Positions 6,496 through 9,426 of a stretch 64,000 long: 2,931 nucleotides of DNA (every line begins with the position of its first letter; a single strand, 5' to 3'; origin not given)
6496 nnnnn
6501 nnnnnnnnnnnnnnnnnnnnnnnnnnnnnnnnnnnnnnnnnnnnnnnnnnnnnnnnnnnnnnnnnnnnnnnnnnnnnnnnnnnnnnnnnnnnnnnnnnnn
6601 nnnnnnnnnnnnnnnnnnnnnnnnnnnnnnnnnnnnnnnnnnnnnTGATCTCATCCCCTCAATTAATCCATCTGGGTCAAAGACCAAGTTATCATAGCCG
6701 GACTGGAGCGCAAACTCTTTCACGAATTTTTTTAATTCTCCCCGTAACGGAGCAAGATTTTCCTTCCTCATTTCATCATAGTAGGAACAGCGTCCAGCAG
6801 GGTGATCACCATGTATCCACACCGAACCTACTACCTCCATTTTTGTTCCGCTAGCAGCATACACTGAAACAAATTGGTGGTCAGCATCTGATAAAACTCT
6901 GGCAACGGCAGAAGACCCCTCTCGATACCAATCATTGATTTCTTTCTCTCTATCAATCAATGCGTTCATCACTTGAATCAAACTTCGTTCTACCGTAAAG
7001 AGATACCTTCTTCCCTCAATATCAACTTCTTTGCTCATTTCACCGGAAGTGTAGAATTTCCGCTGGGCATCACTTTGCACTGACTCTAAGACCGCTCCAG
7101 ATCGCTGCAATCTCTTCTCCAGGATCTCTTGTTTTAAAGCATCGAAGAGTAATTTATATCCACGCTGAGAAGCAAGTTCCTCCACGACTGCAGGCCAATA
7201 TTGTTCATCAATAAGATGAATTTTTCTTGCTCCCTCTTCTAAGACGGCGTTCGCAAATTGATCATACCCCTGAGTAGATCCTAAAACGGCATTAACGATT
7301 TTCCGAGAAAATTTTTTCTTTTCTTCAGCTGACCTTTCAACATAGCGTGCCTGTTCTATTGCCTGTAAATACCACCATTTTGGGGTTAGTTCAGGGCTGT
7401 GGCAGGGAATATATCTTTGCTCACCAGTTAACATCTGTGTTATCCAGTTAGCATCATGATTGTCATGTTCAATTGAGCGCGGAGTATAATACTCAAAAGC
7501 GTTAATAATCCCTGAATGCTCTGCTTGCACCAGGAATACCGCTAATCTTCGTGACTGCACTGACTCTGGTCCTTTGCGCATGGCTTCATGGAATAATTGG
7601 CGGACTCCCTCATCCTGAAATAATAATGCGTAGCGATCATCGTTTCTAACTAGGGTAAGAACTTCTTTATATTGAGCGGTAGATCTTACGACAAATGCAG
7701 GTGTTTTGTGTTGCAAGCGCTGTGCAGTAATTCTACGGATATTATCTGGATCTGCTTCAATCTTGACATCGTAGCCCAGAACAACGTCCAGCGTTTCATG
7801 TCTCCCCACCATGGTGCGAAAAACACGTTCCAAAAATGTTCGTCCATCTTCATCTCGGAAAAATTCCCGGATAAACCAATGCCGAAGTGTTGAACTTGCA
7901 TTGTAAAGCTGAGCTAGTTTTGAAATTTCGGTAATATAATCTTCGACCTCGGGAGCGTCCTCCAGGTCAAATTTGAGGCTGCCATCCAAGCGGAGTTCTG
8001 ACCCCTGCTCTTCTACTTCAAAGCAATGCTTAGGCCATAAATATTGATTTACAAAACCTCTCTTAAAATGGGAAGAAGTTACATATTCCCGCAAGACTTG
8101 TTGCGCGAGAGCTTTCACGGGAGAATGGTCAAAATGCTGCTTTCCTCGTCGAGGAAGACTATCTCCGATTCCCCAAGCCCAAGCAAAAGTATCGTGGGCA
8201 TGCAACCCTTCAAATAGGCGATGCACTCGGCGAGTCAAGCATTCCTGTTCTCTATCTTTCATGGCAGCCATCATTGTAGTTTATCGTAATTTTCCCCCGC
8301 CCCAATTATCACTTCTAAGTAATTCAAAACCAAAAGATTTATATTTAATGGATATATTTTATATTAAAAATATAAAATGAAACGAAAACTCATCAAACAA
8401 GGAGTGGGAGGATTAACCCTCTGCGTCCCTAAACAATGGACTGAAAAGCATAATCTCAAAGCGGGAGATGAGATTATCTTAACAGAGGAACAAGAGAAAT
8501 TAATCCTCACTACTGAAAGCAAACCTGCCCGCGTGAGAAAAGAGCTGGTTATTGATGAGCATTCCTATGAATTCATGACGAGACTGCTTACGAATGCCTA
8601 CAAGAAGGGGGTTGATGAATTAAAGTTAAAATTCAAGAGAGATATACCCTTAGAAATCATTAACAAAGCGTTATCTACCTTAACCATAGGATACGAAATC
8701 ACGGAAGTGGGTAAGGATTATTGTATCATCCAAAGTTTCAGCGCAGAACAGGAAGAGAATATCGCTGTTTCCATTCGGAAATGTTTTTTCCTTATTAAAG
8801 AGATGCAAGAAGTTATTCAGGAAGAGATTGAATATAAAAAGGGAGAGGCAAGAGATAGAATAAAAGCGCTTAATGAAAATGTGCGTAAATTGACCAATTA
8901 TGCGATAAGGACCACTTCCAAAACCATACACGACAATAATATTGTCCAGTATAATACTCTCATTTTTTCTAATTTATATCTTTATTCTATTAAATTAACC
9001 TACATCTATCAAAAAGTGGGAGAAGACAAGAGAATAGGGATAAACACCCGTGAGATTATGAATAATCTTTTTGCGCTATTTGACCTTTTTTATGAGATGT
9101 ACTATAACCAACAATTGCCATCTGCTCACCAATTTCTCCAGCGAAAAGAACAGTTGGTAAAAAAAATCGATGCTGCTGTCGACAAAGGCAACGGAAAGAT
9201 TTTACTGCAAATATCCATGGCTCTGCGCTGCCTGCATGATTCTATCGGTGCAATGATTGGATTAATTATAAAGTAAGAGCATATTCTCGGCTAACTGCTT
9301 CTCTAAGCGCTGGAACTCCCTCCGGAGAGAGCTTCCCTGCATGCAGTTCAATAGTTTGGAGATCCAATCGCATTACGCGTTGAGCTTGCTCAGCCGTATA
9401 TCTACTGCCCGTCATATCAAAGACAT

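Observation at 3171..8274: GC-rich (about 50% versus about 40%) four-gene translationally coupled operon encoding a lipobox/HExxH/coiled-coil protein and secreted partners; likely horizontally acquired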

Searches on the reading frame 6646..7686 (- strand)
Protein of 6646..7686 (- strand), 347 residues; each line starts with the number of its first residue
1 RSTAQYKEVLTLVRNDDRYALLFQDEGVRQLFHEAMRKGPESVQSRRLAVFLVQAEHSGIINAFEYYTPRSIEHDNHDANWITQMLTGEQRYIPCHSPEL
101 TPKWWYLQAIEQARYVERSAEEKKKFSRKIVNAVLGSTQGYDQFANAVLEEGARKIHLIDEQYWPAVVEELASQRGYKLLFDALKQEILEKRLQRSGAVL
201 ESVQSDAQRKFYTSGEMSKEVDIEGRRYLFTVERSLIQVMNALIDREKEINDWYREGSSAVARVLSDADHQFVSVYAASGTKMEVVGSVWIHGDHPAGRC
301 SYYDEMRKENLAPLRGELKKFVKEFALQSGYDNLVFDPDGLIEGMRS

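Call 56: predict_structure(alignment_id=A4)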
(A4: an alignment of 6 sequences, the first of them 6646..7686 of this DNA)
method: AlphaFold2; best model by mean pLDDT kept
length: 347 residues; sequences in the alignment: 6
mean_pLDDT: 68.7   pTM: 0.69
mean pLDDT of the five models: 68.7, 66.5, 66.2, 61.3, 51.0
residues with pLDDT >= 90: 21; 70-90: 189; 50-70: 59; < 50: 78
segments of 3 or more residues with pLDDT < 50: 70-114, 152-160, 196-198, 200-208, 338-347
pLDDT, mean of each block of 10 residues (from residue 1): 57 75 86 79 75 80 71 36 36 29 41 59 89 89 77 39 81 80 84 56 47 70 90 82 73 66 75 83 79 72 71 86 84 65 33
secondary structure, 60 per line:
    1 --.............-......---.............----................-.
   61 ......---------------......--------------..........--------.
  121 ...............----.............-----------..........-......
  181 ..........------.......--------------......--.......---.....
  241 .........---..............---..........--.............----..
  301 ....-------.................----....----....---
elements in order: H3-15 H17-22 H26-38 H43-58 H60-66 H82-87 H102-111 H120-135 H140-152 H164-173 H175-190 H197-203 E218-223 E226-232 H236-249 H253-266 E270-279 E282-294 E299-304 H312-328 E333-336 H341-344

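Call 59: fold_search(model_id=the predicted structure, library=pdb)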
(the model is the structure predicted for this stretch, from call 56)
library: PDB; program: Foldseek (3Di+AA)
matches with E <= 10: 594; with E <= 0.001: 0
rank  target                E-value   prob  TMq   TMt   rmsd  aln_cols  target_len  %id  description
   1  9it0_A                5.3e-03  1.00  0.27  0.12   6.4       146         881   14  Liganded-state E.coli PatZ (released 2025-06-04)
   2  1ufh_B                8.7e-03  1.00  0.21  0.40   6.5       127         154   12  Structure of putative acetyltransferase, YYCN protein of Bacillus subtilis (released 2003-06-24)
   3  1tiq_B                9.1e-03  1.00  0.23  0.42   8.2       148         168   14  Crystal Structure of an Acetyltransferase (PaiA) in complex with CoA and DTT from Bacillus subtilis, Northeast Structu (released 2004-07-13)
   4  9isq_A                1.1e-02  1.00  0.23  0.10   5.5       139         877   13  Apo-state E.coli PatZ (released 2025-06-04)
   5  8h65_E                1.2e-02  1.00  0.24  0.46   7.8       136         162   11  Crystal structure of human GCN5 histone acetyltransferase domain bound with butyryl-CoA (released 2023-05-03)
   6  8h66_E                1.3e-02  1.00  0.25  0.48   5.3       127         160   12  Crystal structure of human GCN5 histone acetyltransferase domain bound with propionyl-CoA (released 2023-05-03)
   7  7dai_C                1.3e-02  1.00  0.25  0.49   6.1       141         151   14  The crystal structure of a serotonin N-acetyltransferase from Oryza Sativa (released 2021-09-22)
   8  1cm0_B                1.3e-02  1.00  0.24  0.47   7.8       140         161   11  CRYSTAL STRUCTURE OF THE PCAF/COENZYME-A COMPLEX (released 1999-07-06)
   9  5trm_H                1.5e-02  1.00  0.26  0.50   4.6       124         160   14  Crystal structure of human GCN5 histone acetyltransferase domain (released 2017-12-06)
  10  5trm_J                1.5e-02  1.00  0.25  0.46   8.3       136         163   11  Crystal structure of human GCN5 histone acetyltransferase domain (released 2017-12-06)
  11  1on0_A                1.5e-02  0.99  0.23  0.42   7.7       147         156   15  Crystal Structure of Putative Acetyltransferase (YycN) from Bacillus subtilis, NORTHEAST STRUCTURAL GENOMICS CONSORTIU (released 2003-03-11)
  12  1on0_B                1.5e-02  0.99  0.22  0.40   7.9       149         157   17  Crystal Structure of Putative Acetyltransferase (YycN) from Bacillus subtilis, NORTHEAST STRUCTURAL GENOMICS CONSORTIU (released 2003-03-11)
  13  9mgu                  1.6e-02  0.96  0.20  0.37   9.0       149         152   14  Structure of aminoglycoside acetyltransferase AAC(3)-Ia in complex with CoA (released 2025-09-03)
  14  1ufh_A                1.8e-02  0.99  0.22  0.39   7.9       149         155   17  Structure of putative acetyltransferase, YYCN protein of Bacillus subtilis (released 2003-06-24)
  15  5h86                  1.9e-02  1.00  0.22  0.41   5.3       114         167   13  Human Gcn5 bound to butyryl-CoA (released 2016-03-23)
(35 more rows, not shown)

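Call 86: fold_search(model_id=the predicted structure, library=viral)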
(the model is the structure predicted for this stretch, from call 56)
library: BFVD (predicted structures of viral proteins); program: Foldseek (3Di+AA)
matches with E <= 10: 630; with E <= 0.001: 0
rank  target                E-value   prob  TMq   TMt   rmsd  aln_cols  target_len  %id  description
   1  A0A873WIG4            5.2e-03  0.82  0.19  0.24  27.6       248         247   13  Uncharacterized protein [Klebsiella phage Miami]
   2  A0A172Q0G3            9.2e-03  0.66  0.20  0.14  16.9       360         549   12  PcfJ-like protein [Acinetobacter phage vB_AbaM_ME3]
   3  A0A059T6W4            1.4e-02  0.80  0.26  0.13  20.0       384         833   11  PcfJ domain-containing protein [Listeria phage LP-064]
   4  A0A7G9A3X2            1.7e-02  0.60  0.23  0.13  19.1       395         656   14  Uncharacterized protein [Bacteriophage sp.]
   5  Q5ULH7                2.0e-02  0.84  0.26  0.19  15.5       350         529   10  Orf137 [Lactobacillus phage LP65]
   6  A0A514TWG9            3.4e-02  0.98  0.22  0.20  12.8       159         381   12  Acetyltransferase [Aeromonas phage D6]
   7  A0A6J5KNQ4            3.8e-02  1.00  0.25  0.51   6.0       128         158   16  Uncharacterized protein [uncultured Caudovirales phage]
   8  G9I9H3                4.3e-02  0.99  0.21  0.41   6.8       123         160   19  (no name in the UniProt tables at hand)
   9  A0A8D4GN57            7.4e-02  0.44  0.19  0.25  18.1       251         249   12  (no name in the UniProt tables at hand)
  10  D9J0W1                8.6e-02  0.63  0.26  0.16  21.6       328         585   10  Gp163 [Brochothrix phage A9]
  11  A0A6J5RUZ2            9.4e-02  0.99  0.25  0.51   5.8       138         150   12  Uncharacterized protein [uncultured Caudovirales phage]
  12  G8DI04                9.9e-02  0.98  0.23  0.26   5.3       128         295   13  (no name in the UniProt tables at hand)
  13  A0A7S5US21            1.2e-01  0.98  0.26  0.48   5.9       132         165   16  (no name in the UniProt tables at hand)
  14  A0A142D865            1.2e-01  0.08  0.10  0.09  28.5       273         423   10  Maturation (Fragment) [ssRNA phage AVE006]
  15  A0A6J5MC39            1.3e-01  0.92  0.25  0.47   9.5       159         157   12  Uncharacterized protein [uncultured Caudovirales phage]
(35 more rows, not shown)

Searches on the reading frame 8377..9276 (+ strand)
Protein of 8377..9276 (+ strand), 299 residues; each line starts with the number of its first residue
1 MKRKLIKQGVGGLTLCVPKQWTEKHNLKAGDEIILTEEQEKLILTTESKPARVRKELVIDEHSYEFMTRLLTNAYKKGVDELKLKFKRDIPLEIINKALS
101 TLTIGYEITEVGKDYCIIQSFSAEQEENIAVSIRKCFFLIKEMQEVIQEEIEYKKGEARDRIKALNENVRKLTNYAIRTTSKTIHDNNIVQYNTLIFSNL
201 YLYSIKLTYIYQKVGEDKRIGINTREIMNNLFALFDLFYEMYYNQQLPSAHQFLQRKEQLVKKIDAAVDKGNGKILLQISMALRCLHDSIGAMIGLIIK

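Call 5: search_protein_families(library=pfam, proteins=[window:8377-9276:+], max_evalue=1)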
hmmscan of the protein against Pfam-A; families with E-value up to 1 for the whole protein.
window:8377-9276:+ (299 aa): 5 families
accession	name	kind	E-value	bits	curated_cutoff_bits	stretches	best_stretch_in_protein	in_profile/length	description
PF04014.23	MazE_antitoxin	-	9e-06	26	24.7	1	17-49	12-45/48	Antidote-toxin recognition MazE, bacterial antitoxin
PF08858.15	IDEAL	-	0.01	16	22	1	252-272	6-26/37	IDEAL domain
PF07798.16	CCDC90-like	-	0.013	15.8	33.5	1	25-90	34-99/175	Coiled-coil domain-containing protein 90-like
PF19176.5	DUF5858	-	0.039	14.2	27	1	139-174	4-39/61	Family of unknown function (DUF5858)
PF15161.11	Neuropep_like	-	0.09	12.9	27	0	58-73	16-31/61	Neuropeptide-like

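Call 6: search_protein_families(library=ncbifam, proteins=[window:8377-9276:+], max_evalue=1)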
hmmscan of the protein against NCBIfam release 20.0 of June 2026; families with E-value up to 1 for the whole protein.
window:8377-9276:+ (299 aa): 3 families
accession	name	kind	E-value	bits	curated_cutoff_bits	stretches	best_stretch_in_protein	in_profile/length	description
TIGR02609.1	doc_partner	hypoth_equivalog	0.00031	21.1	55.9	1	15-58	12-55/74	putative addiction module antidote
TIGR01439.1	lp_hng_hel_AbrB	domain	0.00041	20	28.3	1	17-45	12-41/44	transcriptional regulator, AbrB family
NF033820.0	STM0539_fam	subfamily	0.077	12.7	50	1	14-49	85-122/141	STM0539 family protein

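Call 75: find_related_loci(query=A8, collection=metagenome_contigs, flank=10000)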
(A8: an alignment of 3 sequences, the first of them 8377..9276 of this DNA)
Query A8 (299 aa) in metagenome_contigs; peptide patterns used: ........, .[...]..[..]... (x = any residue, [..] = any of these).
195 stretches matched a pattern; 70 encode a relative of the query (tblastn E <= 1e-3); 70 distinct loci.
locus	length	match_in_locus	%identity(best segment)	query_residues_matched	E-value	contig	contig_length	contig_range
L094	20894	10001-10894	53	1-297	2e-101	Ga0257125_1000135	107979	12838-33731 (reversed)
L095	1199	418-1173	49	1-247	1e-78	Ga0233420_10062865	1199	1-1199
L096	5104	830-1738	28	1-298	4e-31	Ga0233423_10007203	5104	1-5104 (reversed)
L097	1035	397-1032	33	1-211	1e-30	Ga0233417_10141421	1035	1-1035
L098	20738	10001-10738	30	1-246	4e-29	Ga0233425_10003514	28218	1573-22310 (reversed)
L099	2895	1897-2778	31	1-275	2e-28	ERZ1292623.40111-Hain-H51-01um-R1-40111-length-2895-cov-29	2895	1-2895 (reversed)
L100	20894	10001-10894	27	1-299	8e-28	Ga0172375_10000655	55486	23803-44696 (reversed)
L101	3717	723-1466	30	1-246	7e-27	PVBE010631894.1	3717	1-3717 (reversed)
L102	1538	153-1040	28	1-273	3e-27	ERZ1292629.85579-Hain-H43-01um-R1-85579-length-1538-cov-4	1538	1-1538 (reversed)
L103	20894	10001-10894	25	1-299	2e-26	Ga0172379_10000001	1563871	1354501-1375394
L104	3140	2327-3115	30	1-243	6e-25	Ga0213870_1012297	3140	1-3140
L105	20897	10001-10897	27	1-295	1e-24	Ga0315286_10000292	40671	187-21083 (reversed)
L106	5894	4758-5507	27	1-249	3e-24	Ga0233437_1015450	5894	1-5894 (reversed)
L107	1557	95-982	28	1-273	2e-24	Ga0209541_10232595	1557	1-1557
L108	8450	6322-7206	27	1-296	3e-24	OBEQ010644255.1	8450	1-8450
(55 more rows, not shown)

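Call 81: search_protein_families(library=pfam, proteins=[L094:10900-13779:-], max_evalue=10)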
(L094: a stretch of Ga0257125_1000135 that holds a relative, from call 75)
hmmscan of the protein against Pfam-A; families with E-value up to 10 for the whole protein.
L094:10900-13779:- (959 aa): 3 families
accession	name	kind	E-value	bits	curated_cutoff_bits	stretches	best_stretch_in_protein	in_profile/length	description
PF01636.29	APH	-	8.5e-07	29.4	23.2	1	689-850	66-224/239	Phosphotransferase enzyme family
PF13181.12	TPR_8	-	0.074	13.7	25.7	0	130-148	11-29/34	Tetratricopeptide repeat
PF22746.1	SHOCT-like_DUF2089-C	-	0.7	10.1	27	1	357-375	7-25/32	SHOCT-like domain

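Call 91: search_solved_structures(query=A8, max_evalue=1)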
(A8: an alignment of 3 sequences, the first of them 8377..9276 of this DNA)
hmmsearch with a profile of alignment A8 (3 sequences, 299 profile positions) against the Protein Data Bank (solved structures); distinct sequences matched with E-value up to 1: 5.
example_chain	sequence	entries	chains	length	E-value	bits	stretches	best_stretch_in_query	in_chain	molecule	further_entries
2dk5_A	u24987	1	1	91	0.19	14.7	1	64-103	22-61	DNA-directed RNA polymerase III 39 kDa polypeptide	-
2yu3_A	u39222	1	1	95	0.2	14.7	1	63-103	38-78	DNA-directed RNA polymerase III 39 kDa polypeptide F variant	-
7jrq_A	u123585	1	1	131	0.22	14.5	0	208-278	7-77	MPP1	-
1e98_A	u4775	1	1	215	0.69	12.9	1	149-181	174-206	THYMIDYLATE KINASE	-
7jh6_A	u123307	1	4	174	0.71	12.8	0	221-276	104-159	Two-domain di-Zn(II) and porphyrin-binding protein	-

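Call 102: find_related_loci(query=A8, collection=viral_contigs, flank=8000)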
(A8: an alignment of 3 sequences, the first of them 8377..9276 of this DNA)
Query A8 (299 aa) in viral_contigs; peptide patterns used: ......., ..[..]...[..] (x = any residue, [..] = any of these).
188 stretches matched a pattern, but none encodes a relative of the query by tblastn (E <= 1e-3).
